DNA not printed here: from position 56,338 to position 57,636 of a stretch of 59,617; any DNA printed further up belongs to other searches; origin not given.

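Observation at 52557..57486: ABC importer joined in one operon to a split ThDP decarboxylase (ComD/ComE- or phosphonopyruvate-decarboxylase-like), with no known partner enzymes nearby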

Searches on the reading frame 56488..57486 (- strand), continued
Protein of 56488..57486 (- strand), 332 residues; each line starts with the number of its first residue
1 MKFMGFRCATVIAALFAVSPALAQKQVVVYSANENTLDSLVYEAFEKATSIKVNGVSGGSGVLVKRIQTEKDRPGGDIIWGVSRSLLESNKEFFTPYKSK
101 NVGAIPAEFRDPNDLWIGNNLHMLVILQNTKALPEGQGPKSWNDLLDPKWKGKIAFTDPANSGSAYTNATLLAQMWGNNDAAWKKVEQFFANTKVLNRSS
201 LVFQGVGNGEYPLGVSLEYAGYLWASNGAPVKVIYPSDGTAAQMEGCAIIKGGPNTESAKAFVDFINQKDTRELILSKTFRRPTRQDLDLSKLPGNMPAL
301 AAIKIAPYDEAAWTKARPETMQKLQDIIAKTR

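Call 71: search_protein_families(library=ncbifam, max_evalue=1e-15, proteins=[L107:4173-5849:+, L107:5854-7044:+, L107:10836-11900:+, L107:12000-12890:+, L107:2719-3876:-, L107:1376-2722:+, L100:28-936:+, L103:7080-9251:-, L103:5129-6427:+, L103:1219-2679:-])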
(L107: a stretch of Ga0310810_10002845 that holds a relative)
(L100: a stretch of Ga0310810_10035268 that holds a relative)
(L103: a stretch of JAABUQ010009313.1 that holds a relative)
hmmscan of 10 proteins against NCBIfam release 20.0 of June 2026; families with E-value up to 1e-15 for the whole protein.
L107:4173-5849:+ (558 aa): 134 families (the best 25 are shown)
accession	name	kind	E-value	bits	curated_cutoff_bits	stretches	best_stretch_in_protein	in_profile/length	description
TIGR02204.1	MsbA_rel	hypoth_equivalog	1.9e-111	373.5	780.4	1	4-551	25-575/576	ABC transporter, permease/ATP-binding protein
TIGR02203.1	MsbA_lipidA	equivalog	9.3e-107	357.8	602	1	2-549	20-567/572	lipid A export permease/ATP-binding protein MsbA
NF010178.0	PRK13657.1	equivalog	2.8e-100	336.5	733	1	73-557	91-576/588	glucan ABC transporter ATP-binding protein/ permease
TIGR01846.1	type_I_sec_HlyB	subfamily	2e-94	317.3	725.55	1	21-551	163-692/694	type I secretion system permease/ATPase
NF045513.1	HepA_fam_ABC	equivalog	6e-94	315.6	725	1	18-544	74-602/610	heterocyst formation ABC transporter subunit HepA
NF052233.1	CphA_assoc_ABC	equivalog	1.1e-92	311.6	880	1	6-553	193-745/766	cyanophycin metabolism-associated ABC transporter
NF008381.0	PRK11176.1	equivalog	6.9e-90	302.1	867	1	53-551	76-579/582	lipid A ABC transporter ATP-binding protein/permease MsbA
TIGR00958.1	3a01208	subfamily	1e-88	298.4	874.6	1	51-547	214-710/711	antigen peptide transporter 2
TIGR01192.1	chvA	subfamily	6.5e-83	279.3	585.4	1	99-555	117-574/585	glucan export ABC transporter ATP-binding protein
TIGR03375.1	type_I_sec_LssB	subfamily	5.9e-78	262.8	693.1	1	126-540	275-691/696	type I secretion system permease/ATPase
TIGR03797.1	NHLM_micro_ABC2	equivalog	1.3e-75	255.3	709.4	1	19-552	158-686/686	NHLP bacteriocin export ABC transporter permease/ATPase subunit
TIGR03796.1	NHLM_micro_ABC1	equivalog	8e-74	249.1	853.3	1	3-549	160-710/710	NHLP family bacteriocin export ABC transporter peptidase/permease/ATPase subunit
TIGR02868.1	CydC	equivalog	6.4e-72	242.9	329.05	1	67-511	82-530/530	thiol reductant ABC exporter subunit CydC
TIGR02857.1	CydD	equivalog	1.3e-71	242.2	435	1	4-523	11-529/529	thiol reductant ABC exporter subunit CydD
NF008364.0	PRK11160.1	equivalog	2.3e-69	234.5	630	1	66-550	89-574/575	heme ABC transporter ATP-binding protein/permease CydC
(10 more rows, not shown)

L107:5854-7044:+ (396 aa): 5 families
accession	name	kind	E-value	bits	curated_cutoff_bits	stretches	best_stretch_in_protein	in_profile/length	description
NF045640.1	AspGlyoxATaseBhcA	equivalog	1.7e-88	297.3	650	1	26-393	9-383/395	L-aspartate--glyoxylate aminotransferase BhcA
NF046070.1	PyrdoxPyrvTramin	equivalog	3.2e-58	197.4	600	1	28-358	12-347/369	pyridoxamine--pyruvate transaminase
TIGR03301.1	PhnW-AepZ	equivalog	1.7e-51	175.7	360.8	1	26-368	4-349/355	2-aminoethylphosphonate aminotransferase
NF010006.0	PRK13479.1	equivalog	5.9e-37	127.6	296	1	23-375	7-362/369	2-aminoethylphosphonate--pyruvate transaminase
TIGR02326.1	transamin_PhnW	equivalog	2.6e-34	118.9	400.8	1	22-371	4-357/363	2-aminoethylphosphonate--pyruvate transaminase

L107:10836-11900:+ (354 aa): 2 families
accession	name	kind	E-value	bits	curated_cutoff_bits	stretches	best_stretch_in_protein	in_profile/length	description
NF041359.1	GntG_guanitoxin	subfamily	4.2e-119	397.7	230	1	1-338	5-342/343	GntG family PLP-dependent aldolase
NF007825.0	PRK10534.1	equivalog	1.1e-79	267.9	312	1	1-336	1-326/333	low-specificity L-threonine aldolase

L107:12000-12890:+ (296 aa): 7 families
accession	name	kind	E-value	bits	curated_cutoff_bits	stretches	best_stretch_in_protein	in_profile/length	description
TIGR02317.1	prpB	equivalog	2.2e-79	266.6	354.4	1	5-276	3-276/285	methylisocitrate lyase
TIGR02319.1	CPEP_Pphonmut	equivalog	1.5e-65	221.3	420.05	1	3-264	4-267/294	carboxyvinyl-carboxyphosphonate phosphorylmutase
NF008455.0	PRK11320.1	equivalog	4.5e-60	203.4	353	1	4-271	8-278/295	methylisocitrate lyase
TIGR02320.1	PEP_mutase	equivalog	2e-33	115.6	319.55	1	7-253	1-262/284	phosphoenolpyruvate mutase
TIGR02321.1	Pphn_pyruv_hyd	equivalog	2.8e-31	108.7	374.4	1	5-193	5-198/290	phosphonopyruvate hydrolase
NF011645.0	PRK15063.1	equivalog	1.6e-19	70.1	562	1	74-158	147-234/430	isocitrate lyase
TIGR01346.1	isocit_lyase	equivalog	1.8e-18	66.2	275.9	1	75-166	151-245/527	isocitrate lyase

L107:2719-3876:- (385 aa): 2 families
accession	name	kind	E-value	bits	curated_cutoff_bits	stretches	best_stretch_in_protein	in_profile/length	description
NF041010.1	glycosy_Agl16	equivalog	2.2e-20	72.8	575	1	186-337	176-324/352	glycosylation protein Agl16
TIGR02149.1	glgA_Coryne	subfamily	3e-19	69.4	302.4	1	191-336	206-356/391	glycogen synthase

L107:1376-2722:+ (448 aa): 0 families

L100:28-936:+ (302 aa): 142 families (the best 25 are shown)
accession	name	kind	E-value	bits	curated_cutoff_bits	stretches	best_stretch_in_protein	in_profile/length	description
TIGR02204.1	MsbA_rel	hypoth_equivalog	1.6e-95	321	780.4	1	33-295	315-575/576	ABC transporter, permease/ATP-binding protein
NF010178.0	PRK13657.1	equivalog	2.7e-92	310.1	733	1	23-301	297-576/588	glucan ABC transporter ATP-binding protein/ permease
TIGR02203.1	MsbA_lipidA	equivalog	5.8e-90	302.4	602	1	50-293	321-567/572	lipid A export permease/ATP-binding protein MsbA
NF045513.1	HepA_fam_ABC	equivalog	4e-84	283.2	725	1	59-288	372-602/610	heterocyst formation ABC transporter subunit HepA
TIGR01846.1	type_I_sec_HlyB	subfamily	1.3e-82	278.2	725.55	1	41-295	437-692/694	type I secretion system permease/ATPase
NF052233.1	CphA_assoc_ABC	equivalog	9e-81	272.3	880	1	49-297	497-745/766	cyanophycin metabolism-associated ABC transporter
TIGR01192.1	chvA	subfamily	9.9e-78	262.2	585.4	1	47-299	321-574/585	glucan export ABC transporter ATP-binding protein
NF008381.0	PRK11176.1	equivalog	3.6e-76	256.8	867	1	51-295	332-579/582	lipid A ABC transporter ATP-binding protein/permease MsbA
TIGR00958.1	3a01208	subfamily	4.1e-75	253.4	874.6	1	60-291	478-710/711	antigen peptide transporter 2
TIGR03375.1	type_I_sec_LssB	subfamily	9.7e-70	235.7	693.1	1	34-284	438-691/696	type I secretion system permease/ATPase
TIGR02857.1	CydD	equivalog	2e-68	231.6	435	1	38-267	299-529/529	thiol reductant ABC exporter subunit CydD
TIGR03797.1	NHLM_micro_ABC2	equivalog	8.6e-68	229.4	709.4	1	12-296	405-686/686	NHLP bacteriocin export ABC transporter permease/ATPase subunit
TIGR03796.1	NHLM_micro_ABC1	equivalog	3.7e-64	217.2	853.3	1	55-293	472-710/710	NHLP family bacteriocin export ABC transporter peptidase/permease/ATPase subunit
NF008364.0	PRK11160.1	equivalog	1.6e-62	211.9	630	1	55-294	333-574/575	heme ABC transporter ATP-binding protein/permease CydC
NF008055.0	PRK10789.1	equivalog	3.8e-62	210.6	845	1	45-297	321-573/590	SmdA family multidrug ABC transporter permease/ATP-binding protein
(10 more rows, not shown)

L103:7080-9251:- (723 aa): 1 family
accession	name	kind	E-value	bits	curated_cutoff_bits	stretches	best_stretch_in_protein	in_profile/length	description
TIGR01110.1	mdcA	equivalog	5.3e-270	896.6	789.15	1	180-723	1-543/543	malonate decarboxylase subunit alpha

L103:5129-6427:+ (432 aa): 0 families

L103:1219-2679:- (486 aa): 35 families (the best 25 are shown)
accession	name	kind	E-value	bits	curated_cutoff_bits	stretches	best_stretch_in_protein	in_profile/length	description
NF045701.1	BenzalDHMdlD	equivalog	4.7e-86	289.1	550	1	23-460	7-434/436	NAD(P)-dependent benzaldehyde dehydrogenase MdlD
NF006916.0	PRK09407.1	equivalog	1.1e-57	195.8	521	1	21-460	54-492/526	succinic semialdehyde dehydrogenase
NF010000.0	PRK13473.1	subfamily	9.7e-49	166.2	615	1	18-461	34-473/475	aminobutyraldehyde dehydrogenase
TIGR04284.1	aldehy_Rv0768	hypoth_equivalog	7.1e-46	157.2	775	1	19-454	33-472/480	aldehyde dehydrogenase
NF045735.1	PaDhStyDPseudo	equivalog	9.3e-46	156.5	850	1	118-459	137-480/483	phenylacetaldehyde dehydrogenase StyD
TIGR03216.1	OH_muco_semi_DH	equivalog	5.3e-45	153.9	693.25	1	19-461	32-480/481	2-hydroxymuconic semialdehyde dehydrogenase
TIGR01780.1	SSADH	subfamily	3.4e-43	148.1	646.35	1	20-452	16-444/448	succinate-semialdehyde dehydrogenase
NF007497.0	PRK10090.1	equivalog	8.8e-43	146.8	500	1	28-452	50-469/480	aldehyde dehydrogenase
NF045736.1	PaDhStyDRhodo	equivalog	1.4e-42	145.8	800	1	23-450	40-467/479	phenylacetaldehyde dehydrogenase StyD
NF006915.0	PRK09406.1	equivalog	4.7e-42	144.4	730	1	22-458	22-454/457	NADP-dependent succinic semialdehyde dehydrogenase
NF050026.1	AcaldDHExaC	equivalog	1.4e-39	136.1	900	1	119-444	143-477/503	acetaldehyde dehydrogenase ExaC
NF009725.0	PRK13252.1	equivalog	4.1e-39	134.4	593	1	115-460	130-479/488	betaine-aldehyde dehydrogenase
TIGR01804.1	BADH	equivalog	1.8e-38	132.2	668.6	1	117-453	123-464/467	betaine-aldehyde dehydrogenase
TIGR02299.1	HpaE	equivalog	1.9e-38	132.3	638.35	1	22-464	37-480/488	5-carboxymethyl-2-hydroxymuconate semialdehyde dehydrogenase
NF006992.0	PRK09457.1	subfamily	8.2e-38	130.3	514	1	18-442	32-452/487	succinylglutamate-semialdehyde dehydrogenase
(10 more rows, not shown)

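Call 74: search_dna_similar(query=window:56488-57486:-, collection=plasmids, mode=protein, max_rows=30, max_evalue=1e-20)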
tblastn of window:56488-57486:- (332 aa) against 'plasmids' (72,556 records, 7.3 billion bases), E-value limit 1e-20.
Records with a match: 176; places in all: 183; records where one place covers at least 80% of the query: 115.
Best place of each record, by identity: <60% 176.
By first word of the organism name: Sinorhizobium 66; Agrobacterium 17; Ralstonia 14; Ensifer 9; Paracoccus 8; Shinella 5; Paraburkholderia 5; Acinetobacter 5; Aminobacter 5; Azospirillum 4; and 26 more.
By predicted mobility (MOB-suite, as given by PLSDB): non-mobilizable 74; mobilizable 72; conjugative 30.
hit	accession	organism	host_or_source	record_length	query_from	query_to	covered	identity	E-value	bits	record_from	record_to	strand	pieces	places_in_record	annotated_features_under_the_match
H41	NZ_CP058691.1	Paracoccus pantotrophus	pure culture,sewage sludge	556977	1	328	99%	36.4%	3e-52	192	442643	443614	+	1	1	extracellular solute-binding protein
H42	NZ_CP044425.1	Paracoccus pantotrophus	cell culture,denitrifying, ...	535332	1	328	99%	36.4%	7e-52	191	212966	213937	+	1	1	extracellular solute-binding protein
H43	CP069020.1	Pseudosulfitobacter pseudonitzschiae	Skeletonema menzelii,The surface ...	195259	14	322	93%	36.4%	7e-49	182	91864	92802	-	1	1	extracellular solute-binding protein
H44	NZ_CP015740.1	Shinella sp. HZN7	-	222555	24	329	92%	35.4%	7e-42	162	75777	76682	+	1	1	extracellular solute-binding protein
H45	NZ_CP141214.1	Sinorhizobium meliloti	alfalfa,Isolate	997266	9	310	91%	34.5%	9e-48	179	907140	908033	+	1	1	extracellular solute-binding protein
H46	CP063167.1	Variovorax paradoxus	-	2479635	26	311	86%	36.1%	1e-51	190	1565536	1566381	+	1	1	extracellular solute-binding protein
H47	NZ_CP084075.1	Fusobacterium vincentii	-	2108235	1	330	99%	30.3%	2e-28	123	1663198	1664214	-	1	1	none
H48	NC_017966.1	Tistrella mobilis KA081020-065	-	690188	1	332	100%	29.9%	4e-40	157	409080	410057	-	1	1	extracellular solute-binding protein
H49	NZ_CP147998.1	Neorhizobium sp. EC2-8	-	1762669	8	288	85%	35.2%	2e-40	157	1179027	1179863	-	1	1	record has no annotation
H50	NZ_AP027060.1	Haliovirga abyssi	-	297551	27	314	87%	34.0%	2e-33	137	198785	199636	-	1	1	ABC transporter substrate-binding protein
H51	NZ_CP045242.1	Pantoea sp. JZ29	Euphorbia granulata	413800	3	317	95%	30.9%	2e-37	149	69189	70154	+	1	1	extracellular solute-binding protein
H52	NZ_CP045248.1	Pantoea sp. JZ2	Tribulus terrestris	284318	3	317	95%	30.9%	2e-37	149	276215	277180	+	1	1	extracellular solute-binding protein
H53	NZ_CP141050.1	Microvirga lotononidis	-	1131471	8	332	98%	29.2%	2e-31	131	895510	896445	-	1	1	none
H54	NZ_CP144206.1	Sinorhizobium chiapasense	mixed culture,rhizosphere soil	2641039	3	274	82%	34.8%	3e-31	131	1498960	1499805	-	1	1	none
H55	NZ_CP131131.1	Shinella zoogloeoides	isolate,Activated charcoal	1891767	1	274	83%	34.4%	4e-33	136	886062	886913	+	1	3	none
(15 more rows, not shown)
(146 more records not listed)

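Call 75: get_annotated_region(hit=H41, flank=8000)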
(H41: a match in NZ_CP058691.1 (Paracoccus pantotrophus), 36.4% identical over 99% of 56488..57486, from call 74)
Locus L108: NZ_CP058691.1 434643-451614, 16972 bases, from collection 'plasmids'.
description: Paracoccus pantotrophus strain ACCC10489 plasmid unnamed1, complete sequence
organism: Paracoccus pantotrophus (NCBI taxid 82367)
taxonomy: Bacteria; Pseudomonadota; Alphaproteobacteria; Rhodobacterales; Paracoccaceae; Paracoccus; Paracoccus pantotrophus
host: -; source: pure culture,sewage sludge; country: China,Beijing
typing (MOB-suite, as given by PLSDB): non-mobilizable; replicon rep_cluster_229
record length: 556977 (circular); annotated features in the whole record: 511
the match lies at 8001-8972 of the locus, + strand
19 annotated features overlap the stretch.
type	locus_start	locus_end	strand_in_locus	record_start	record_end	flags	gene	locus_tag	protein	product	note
CDS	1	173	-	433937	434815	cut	dapA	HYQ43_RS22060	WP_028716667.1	4-hydroxy-tetrahydrodipicolinate synthase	GO:0009089 - lysine biosynthetic process via diaminopimelate [Evidence IEA]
CDS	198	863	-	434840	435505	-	-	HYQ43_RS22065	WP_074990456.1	amino acid ABC transporter permease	GO:0006865 - amino acid transport [Evidence IEA]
CDS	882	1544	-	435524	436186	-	-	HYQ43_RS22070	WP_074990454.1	amino acid ABC transporter permease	GO:0006865 - amino acid transport [Evidence IEA]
CDS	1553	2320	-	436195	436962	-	-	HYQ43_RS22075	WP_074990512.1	amino acid ABC transporter ATP-binding protein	-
CDS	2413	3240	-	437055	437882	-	-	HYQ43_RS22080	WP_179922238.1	transporter substrate-binding domain-containing protein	-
CDS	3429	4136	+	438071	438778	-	-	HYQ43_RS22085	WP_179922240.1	GntR family transcriptional regulator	-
CDS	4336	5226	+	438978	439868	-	-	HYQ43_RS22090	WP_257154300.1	inositol monophosphatase family protein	-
CDS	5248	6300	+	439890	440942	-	-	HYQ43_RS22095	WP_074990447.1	ABC transporter ATP-binding protein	-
CDS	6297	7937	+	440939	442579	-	-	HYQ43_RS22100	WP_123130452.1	iron ABC transporter permease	GO:0006826 - iron ion transport [Evidence IEA]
CDS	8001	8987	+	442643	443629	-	-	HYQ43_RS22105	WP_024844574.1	extracellular solute-binding protein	-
CDS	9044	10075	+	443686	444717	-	-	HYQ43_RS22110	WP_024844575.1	proline racemase family protein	-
CDS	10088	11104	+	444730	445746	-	-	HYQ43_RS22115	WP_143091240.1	Ldh family oxidoreductase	-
CDS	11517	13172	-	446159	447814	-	-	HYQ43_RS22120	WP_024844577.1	acyl-CoA synthetase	-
CDS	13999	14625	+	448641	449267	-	-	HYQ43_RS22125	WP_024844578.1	TetR/AcrR family transcriptional regulator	GO:0006355 - regulation of DNA-templated transcription [Evidence IEA]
CDS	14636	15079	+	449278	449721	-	-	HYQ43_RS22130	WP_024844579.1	SRPBCC family protein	-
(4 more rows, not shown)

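Call 76: get_annotated_region(hit=H46, flank=8000)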
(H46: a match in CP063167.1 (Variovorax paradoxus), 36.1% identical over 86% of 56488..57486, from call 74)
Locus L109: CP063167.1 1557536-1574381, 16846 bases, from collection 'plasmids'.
description: Variovorax paradoxus strain VAI-C plasmid unnamed, complete sequence
organism: Variovorax paradoxus (NCBI taxid 34073)
taxonomy: Bacteria; Pseudomonadota; Betaproteobacteria; Burkholderiales; Comamonadaceae; Variovorax; Variovorax paradoxus
host: -; source: -; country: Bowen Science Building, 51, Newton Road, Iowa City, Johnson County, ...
typing (MOB-suite, as given by PLSDB): non-mobilizable
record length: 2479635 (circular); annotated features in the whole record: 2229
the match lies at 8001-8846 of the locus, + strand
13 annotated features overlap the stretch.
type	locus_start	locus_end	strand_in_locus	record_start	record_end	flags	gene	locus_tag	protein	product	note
CDS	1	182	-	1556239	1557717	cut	-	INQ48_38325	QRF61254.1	amidase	-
CDS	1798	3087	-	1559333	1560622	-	-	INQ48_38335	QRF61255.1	cardiolipin synthase B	-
CDS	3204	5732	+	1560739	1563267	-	-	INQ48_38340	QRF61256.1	excinuclease ABC subunit UvrA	-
CDS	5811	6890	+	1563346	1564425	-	-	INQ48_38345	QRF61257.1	RNA methyltransferase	-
CDS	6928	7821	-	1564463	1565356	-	-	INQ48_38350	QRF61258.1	LysR family transcriptional regulator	-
CDS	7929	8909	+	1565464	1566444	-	-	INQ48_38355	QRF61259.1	extracellular solute-binding protein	-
CDS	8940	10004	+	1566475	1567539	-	-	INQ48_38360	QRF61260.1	ABC transporter ATP-binding protein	-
CDS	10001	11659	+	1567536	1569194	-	-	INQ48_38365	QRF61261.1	iron ABC transporter permease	-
CDS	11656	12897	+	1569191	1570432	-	-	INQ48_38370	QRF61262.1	pyridoxal phosphate-dependent aminotransferase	-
CDS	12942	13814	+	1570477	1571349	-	-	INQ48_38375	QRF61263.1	phosphonopyruvate hydrolase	-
CDS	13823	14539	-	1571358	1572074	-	-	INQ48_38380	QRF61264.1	esterase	-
CDS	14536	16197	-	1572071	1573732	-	-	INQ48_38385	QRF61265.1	AAA family ATPase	-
CDS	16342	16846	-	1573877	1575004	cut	-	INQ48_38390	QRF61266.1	hypothetical protein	-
